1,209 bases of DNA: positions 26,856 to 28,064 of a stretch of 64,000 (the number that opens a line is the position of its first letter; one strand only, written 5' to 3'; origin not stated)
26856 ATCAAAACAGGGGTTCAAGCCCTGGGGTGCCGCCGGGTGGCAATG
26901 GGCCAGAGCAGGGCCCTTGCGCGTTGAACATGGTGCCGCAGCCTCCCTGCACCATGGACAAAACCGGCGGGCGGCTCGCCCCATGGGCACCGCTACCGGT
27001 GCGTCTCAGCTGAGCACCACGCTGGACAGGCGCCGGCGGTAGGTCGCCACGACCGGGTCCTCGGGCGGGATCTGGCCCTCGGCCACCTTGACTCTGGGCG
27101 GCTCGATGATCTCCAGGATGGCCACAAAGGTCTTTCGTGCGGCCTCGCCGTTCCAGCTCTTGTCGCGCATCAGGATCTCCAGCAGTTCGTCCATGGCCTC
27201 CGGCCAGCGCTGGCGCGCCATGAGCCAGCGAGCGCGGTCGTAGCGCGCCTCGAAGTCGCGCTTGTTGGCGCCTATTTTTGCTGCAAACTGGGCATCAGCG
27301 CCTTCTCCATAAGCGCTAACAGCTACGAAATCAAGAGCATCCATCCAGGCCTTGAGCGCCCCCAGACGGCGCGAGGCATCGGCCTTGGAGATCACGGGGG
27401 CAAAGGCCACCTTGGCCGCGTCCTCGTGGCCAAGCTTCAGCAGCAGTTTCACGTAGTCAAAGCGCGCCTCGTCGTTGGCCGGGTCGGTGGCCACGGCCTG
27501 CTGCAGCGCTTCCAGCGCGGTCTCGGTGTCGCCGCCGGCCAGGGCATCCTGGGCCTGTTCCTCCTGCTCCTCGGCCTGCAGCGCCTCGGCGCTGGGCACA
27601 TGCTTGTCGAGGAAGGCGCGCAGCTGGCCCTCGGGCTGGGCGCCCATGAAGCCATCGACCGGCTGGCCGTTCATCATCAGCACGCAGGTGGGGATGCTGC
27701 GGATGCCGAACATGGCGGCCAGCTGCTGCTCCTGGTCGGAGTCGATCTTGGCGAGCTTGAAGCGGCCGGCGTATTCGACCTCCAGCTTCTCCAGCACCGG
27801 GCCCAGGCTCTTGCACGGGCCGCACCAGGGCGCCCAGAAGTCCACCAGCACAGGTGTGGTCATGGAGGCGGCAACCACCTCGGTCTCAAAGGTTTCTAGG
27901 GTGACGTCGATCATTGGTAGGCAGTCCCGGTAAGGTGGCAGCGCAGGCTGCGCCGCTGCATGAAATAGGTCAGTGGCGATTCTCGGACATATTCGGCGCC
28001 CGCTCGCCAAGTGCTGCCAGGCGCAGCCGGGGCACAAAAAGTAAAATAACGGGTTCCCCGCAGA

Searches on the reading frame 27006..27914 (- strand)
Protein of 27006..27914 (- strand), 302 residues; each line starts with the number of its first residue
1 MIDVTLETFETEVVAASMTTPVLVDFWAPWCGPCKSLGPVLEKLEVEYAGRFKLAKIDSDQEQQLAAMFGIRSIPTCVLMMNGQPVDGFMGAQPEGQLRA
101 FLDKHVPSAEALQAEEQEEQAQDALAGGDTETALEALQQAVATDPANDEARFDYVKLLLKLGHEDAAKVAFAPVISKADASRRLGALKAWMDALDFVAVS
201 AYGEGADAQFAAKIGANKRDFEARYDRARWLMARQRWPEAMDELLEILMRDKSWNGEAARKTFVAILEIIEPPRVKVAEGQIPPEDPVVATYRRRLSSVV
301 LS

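Call 77: search_protein_families(library=pfam, proteins=[window:27006-27914:-], max_evalue=0.00001)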
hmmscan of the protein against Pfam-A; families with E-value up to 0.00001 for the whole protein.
window:27006-27914:- (302 aa): 6 families
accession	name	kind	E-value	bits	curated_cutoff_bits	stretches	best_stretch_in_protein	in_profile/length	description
PF00085.26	Thioredoxin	-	1.5e-27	96.1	23.5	1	3-104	4-103/103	Thioredoxin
PF14561.12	TPR_20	-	7.1e-20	71.6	25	1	208-299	9-88/90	Tetratricopeptide repeat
PF14559.12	TPR_19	-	4.1e-12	46.7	25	1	124-190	1-67/68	Tetratricopeptide repeat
PF13098.12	Thioredoxin_2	-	1.4e-08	35.4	27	1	19-102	5-104/104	Thioredoxin-like domain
PF13905.12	Thioredoxin_8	-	7.8e-06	26.6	27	0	21-64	3-48/94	Thioredoxin-like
PF13428.12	TPR_14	-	9.2e-06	26.3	23.5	0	119-157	6-44/44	Tetratricopeptide repeat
